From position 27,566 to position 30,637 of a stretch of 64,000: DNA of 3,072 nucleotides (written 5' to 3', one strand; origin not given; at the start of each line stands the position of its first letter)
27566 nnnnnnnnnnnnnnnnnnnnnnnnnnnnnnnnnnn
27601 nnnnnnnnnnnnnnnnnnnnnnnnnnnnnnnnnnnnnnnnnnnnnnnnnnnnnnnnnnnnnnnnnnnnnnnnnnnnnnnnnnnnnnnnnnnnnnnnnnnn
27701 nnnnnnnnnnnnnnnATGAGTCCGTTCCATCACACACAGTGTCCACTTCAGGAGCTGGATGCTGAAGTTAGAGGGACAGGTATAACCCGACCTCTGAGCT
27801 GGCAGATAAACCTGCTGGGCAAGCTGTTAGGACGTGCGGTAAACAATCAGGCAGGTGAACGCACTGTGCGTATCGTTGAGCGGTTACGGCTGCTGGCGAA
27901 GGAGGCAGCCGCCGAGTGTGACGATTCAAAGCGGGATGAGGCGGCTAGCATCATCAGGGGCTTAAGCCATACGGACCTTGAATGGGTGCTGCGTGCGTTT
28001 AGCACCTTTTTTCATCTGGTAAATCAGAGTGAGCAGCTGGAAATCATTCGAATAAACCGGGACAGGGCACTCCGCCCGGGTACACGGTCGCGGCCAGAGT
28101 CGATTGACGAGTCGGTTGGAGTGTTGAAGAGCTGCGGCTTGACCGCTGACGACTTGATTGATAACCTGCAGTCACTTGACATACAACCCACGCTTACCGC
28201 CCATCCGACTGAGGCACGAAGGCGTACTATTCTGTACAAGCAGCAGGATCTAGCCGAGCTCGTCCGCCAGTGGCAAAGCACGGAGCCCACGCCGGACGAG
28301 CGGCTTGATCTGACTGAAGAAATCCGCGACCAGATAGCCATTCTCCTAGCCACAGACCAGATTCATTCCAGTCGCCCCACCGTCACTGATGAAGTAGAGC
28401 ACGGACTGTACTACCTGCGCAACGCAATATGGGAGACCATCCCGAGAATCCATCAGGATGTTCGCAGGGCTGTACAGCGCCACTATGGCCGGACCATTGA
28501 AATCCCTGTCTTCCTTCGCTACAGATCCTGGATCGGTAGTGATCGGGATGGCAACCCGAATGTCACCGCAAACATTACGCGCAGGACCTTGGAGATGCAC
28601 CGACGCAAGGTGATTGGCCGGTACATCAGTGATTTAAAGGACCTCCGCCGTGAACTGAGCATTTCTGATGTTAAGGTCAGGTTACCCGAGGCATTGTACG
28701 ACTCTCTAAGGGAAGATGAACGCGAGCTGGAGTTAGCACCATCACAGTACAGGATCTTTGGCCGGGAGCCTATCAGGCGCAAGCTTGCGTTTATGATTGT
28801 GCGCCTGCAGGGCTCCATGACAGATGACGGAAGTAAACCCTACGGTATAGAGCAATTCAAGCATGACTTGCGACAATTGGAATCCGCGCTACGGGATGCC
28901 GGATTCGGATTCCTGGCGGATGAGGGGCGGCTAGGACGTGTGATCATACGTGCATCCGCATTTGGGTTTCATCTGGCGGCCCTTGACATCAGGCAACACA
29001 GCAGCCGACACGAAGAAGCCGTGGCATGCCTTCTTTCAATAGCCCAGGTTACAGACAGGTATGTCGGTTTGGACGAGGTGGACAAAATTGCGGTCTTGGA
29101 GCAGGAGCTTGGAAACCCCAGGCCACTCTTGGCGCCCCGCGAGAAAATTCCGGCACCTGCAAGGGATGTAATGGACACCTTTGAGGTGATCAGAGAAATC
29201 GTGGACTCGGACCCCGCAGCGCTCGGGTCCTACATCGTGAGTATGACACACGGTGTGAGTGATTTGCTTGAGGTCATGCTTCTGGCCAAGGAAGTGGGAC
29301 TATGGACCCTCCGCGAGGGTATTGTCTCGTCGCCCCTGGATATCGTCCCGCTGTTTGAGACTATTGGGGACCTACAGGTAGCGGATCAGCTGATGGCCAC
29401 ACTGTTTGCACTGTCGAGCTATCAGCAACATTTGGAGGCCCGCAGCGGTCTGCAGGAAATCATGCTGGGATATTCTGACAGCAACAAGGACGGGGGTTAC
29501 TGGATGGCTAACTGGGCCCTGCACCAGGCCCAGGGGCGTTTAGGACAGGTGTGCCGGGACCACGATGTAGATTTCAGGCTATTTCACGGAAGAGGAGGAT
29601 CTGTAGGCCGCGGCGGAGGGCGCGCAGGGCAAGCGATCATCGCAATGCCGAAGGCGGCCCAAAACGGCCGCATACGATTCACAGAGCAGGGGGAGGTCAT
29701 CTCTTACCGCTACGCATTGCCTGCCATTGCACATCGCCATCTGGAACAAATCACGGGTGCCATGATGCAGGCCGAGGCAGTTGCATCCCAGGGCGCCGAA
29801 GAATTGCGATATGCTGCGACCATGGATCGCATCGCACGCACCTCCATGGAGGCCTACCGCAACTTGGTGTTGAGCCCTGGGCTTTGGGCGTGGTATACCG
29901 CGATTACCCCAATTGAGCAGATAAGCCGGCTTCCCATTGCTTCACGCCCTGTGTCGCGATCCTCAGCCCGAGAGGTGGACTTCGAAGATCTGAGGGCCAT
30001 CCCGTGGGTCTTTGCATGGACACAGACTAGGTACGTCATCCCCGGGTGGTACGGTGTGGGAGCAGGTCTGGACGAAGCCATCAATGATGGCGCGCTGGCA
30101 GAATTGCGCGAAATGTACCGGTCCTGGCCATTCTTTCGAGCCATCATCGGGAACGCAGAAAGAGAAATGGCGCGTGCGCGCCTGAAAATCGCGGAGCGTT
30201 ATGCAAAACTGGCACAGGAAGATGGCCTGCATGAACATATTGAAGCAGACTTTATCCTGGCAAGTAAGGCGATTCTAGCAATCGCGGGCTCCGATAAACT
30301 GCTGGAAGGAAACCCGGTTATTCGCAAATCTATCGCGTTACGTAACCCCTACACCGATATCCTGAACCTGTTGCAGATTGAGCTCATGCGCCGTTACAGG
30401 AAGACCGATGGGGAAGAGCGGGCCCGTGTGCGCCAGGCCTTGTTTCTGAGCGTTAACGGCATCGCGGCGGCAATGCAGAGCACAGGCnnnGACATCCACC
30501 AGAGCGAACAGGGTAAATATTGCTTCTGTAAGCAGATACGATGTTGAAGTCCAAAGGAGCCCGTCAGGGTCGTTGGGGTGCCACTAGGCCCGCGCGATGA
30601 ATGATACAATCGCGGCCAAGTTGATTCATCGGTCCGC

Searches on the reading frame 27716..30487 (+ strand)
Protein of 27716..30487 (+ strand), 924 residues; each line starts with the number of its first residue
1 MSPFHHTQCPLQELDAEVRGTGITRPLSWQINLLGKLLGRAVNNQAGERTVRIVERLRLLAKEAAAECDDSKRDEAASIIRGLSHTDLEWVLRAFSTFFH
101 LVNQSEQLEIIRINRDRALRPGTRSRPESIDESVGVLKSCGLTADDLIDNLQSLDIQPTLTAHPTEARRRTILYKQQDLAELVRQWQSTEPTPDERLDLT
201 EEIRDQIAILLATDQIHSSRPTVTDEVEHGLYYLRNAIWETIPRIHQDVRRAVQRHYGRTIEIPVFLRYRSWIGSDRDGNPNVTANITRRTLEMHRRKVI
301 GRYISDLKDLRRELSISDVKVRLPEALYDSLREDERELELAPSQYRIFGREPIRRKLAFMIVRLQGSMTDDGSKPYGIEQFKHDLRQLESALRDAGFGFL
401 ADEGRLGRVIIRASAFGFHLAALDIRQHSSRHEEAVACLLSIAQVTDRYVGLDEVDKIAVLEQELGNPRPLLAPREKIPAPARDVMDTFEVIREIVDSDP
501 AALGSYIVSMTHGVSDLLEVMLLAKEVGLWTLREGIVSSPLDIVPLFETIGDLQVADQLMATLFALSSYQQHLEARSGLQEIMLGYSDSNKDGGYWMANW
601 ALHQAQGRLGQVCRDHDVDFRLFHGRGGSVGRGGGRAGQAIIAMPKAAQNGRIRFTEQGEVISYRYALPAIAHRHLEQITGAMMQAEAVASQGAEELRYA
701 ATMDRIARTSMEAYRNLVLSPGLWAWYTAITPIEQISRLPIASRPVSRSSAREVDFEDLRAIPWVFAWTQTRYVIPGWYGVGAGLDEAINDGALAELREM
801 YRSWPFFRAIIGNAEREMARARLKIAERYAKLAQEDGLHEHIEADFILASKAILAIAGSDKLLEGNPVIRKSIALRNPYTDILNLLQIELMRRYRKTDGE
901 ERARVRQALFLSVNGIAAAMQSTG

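Call 36: find_related_loci(query=window:27716-30487:+, collection=genome_contigs, flank=10000)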
Query window:27716-30487:+ (924 aa) in genome_contigs; peptide patterns used: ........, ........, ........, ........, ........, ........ (x = any residue, [..] = any of these).
501 stretches matched a pattern; 480 encode a relative of the query (tblastn E <= 1e-3); the best 80 are kept; 80 distinct loci.
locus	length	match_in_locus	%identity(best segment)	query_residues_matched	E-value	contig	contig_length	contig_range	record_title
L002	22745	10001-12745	70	10-924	0e+0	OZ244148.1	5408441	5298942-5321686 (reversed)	MAG: Rhodothermales bacterium isolate 74c7008a-8643-43fd-832e-2eb336472ec0 genome assembly, chromosome: 1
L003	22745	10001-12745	66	10-924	0e+0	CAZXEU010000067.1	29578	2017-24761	MAG TPA_asm: uncultured Rhodothermaceae bacterium isolate SRP338948_co1_58 genome assembly, contig: k141_486956, whole g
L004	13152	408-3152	67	10-924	0e+0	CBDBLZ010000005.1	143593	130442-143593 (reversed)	MAG: Rhodothermales bacterium isolate bc4e8e4a-a39f-4cf4-9061-a3e341673bca genome assembly, contig: contig_5, whole geno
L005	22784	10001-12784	61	3-924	0e+0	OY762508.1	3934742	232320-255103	MAG: Rhodothermales bacterium isolate 68d32973-4033-4094-87ac-516b823d41a0 genome assembly, chromosome: 1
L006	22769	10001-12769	60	12-924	0e+0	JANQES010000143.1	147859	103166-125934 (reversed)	MAG: Rhodothermales bacterium isolate PL23a_bin.4 k99_824716, whole genome shotgun sequence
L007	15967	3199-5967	58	7-924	0e+0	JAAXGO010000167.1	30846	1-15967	MAG: Rhodothermales bacterium isolate Plut_88865 filtered_Plut_88865_genomic_contig_123316, whole genome shotgun sequenc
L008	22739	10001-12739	59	12-924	0e+0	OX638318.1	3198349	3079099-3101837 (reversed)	MAG: Rhodothermales bacterium isolate 55cba9af-49f2-4dbc-822e-66a085d3a702 genome assembly, chromosome: 1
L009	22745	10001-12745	59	14-924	0e+0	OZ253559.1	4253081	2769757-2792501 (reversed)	MAG: Rhodothermales bacterium isolate 7a99c234-90a3-4290-b700-cd5a0c5b5078 genome assembly, chromosome: 1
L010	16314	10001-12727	59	14-924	0e+0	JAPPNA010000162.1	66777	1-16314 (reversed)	MAG: Bacteroidota bacterium isolate RHO3_bin_5 NODE_973_length_66777_cov_15.784374, whole genome shotgun sequence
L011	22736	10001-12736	57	12-924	0e+0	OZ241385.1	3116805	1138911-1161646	MAG: Rhodothermales bacterium isolate ca287509-31ff-4378-acd2-cec91d6888d7 genome assembly, chromosome: 1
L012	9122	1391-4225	58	2-924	0e+0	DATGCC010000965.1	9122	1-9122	MAG TPA_asm: Rhodothermales bacterium isolate SMAG_U9638 k141_254635, whole genome shotgun sequence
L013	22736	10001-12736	56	12-924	0e+0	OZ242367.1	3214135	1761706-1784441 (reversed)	MAG: Rhodothermales bacterium isolate 571183b6-2e0b-44cf-967d-8c50aa38ec23 genome assembly, chromosome: 1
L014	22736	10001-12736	56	12-924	0e+0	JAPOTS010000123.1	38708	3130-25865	MAG: Bacteroidetes bacterium isolate CAR3_bin_6 NODE_359_length_38708_cov_161.975, whole genome shotgun sequence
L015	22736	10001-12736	56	12-924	0e+0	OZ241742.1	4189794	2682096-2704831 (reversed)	MAG: Rhodothermales bacterium isolate 6e813d85-8f61-4035-a4a2-b9e8d494f84d genome assembly, chromosome: 1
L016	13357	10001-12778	55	1-924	0e+0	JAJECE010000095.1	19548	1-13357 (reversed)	MAG: Rhodothermales bacterium isolate jk18x9bins.87 k141_300389, whole genome shotgun sequence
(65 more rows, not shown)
